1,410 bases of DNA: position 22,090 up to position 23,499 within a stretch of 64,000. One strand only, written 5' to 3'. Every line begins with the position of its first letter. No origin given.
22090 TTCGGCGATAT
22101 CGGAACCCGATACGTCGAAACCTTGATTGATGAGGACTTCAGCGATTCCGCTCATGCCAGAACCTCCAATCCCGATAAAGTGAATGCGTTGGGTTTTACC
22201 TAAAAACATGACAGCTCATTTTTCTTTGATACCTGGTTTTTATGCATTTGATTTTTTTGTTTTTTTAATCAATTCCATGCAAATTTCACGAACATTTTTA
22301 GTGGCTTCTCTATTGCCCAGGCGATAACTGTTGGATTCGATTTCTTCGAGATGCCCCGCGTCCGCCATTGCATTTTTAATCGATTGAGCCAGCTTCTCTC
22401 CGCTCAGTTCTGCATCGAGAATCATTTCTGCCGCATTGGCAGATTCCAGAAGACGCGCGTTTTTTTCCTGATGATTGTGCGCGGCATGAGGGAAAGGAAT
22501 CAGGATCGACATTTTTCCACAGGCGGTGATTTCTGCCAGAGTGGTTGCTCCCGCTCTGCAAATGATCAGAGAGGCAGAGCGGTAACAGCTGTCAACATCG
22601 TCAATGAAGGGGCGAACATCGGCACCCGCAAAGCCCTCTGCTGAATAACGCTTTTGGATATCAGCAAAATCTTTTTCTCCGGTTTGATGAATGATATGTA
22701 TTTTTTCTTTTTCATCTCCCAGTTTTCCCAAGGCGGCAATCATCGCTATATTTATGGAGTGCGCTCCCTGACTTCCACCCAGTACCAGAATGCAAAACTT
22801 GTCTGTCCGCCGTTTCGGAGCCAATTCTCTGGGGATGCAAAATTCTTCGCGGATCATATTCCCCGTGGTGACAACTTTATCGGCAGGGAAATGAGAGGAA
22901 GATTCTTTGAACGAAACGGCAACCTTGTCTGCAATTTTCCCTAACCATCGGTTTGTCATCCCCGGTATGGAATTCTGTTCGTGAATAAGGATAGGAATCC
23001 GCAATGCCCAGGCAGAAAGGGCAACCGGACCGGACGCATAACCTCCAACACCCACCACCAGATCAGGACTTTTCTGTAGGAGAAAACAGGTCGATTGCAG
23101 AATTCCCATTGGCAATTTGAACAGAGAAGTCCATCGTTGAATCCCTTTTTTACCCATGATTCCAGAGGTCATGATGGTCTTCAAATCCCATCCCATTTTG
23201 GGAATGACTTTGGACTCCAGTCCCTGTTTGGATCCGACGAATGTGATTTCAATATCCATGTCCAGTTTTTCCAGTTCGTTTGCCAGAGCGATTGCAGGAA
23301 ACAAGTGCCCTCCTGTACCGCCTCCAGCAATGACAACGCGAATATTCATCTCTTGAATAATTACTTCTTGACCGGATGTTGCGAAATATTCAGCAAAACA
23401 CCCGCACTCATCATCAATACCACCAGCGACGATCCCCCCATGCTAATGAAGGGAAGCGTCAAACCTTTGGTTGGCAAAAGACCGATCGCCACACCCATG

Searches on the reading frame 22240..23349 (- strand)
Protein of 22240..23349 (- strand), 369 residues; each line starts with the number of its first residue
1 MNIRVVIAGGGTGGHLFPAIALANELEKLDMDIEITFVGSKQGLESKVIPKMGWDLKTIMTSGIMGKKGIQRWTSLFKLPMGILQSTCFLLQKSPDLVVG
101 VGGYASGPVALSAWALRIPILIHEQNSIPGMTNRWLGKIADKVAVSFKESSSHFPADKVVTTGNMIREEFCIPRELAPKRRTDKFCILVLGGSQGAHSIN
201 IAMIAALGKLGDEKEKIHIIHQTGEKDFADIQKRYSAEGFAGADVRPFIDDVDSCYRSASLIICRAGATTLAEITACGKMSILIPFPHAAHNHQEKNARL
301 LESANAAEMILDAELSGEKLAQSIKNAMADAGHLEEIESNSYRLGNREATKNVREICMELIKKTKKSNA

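Call 15: find_encoding_contigs(protein=window:22240-23349:-, flank=10000, max_places=1)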
Protein window:22240-23349:- (369 aa): 17 contigs read that carry it; 1 place shown.
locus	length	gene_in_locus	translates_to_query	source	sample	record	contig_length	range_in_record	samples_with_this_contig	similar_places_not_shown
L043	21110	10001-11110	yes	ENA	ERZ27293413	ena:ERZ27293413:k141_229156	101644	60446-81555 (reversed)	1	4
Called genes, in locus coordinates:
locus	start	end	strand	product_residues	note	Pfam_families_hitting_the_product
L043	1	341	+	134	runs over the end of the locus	PF02381:MraZ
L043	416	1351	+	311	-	PF01795:Methyltransf_5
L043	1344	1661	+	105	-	PF04999:FtsL (weak), PF04977:DivIC (weak)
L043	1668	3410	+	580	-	PF03717:PBP_dimer, PF00905:Transpeptidase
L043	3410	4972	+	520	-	PF01225:Mur_ligase, PF08245:Mur_ligase_M, PF02875:Mur_ligase_C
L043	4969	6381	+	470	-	PF01225:Mur_ligase, PF08245:Mur_ligase_M, PF02875:Mur_ligase_C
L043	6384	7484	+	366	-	PF10555:MraY_sig1 (weak), PF00953:Glycos_transf_4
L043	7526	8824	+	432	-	PF21799:MurD-like_N, PF08245:Mur_ligase_M, PF02875:Mur_ligase_C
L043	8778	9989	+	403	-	PF01098:FTSW_RODA_SPOVE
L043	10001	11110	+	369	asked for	PF03033:Glyco_transf_28, PF04101:Glyco_tran_28_C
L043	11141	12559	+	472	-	PF01225:Mur_ligase, PF08245:Mur_ligase_M, PF02875:Mur_ligase_C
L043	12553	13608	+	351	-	PF01565:FAD_binding_4, PF02873:MurB_C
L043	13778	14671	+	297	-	PF01820:Dala_Dala_lig_N, PF02786:CPSase_L_D2 (faint), PF14397:ATPgrasp_ST (faint), PF02222:ATP-grasp (faint), PF07478:Dala_Dala_lig_C, PF13535:ATP-grasp_4 (weak)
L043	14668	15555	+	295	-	PF08478:POTRA_1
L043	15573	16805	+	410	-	PF11104:PilM_2 (faint), PF14450:FtsA, PF02491:SHS2_FTSA, PF06277:EutA (weak), PF06723:MreB_Mbl, PF14450:FtsA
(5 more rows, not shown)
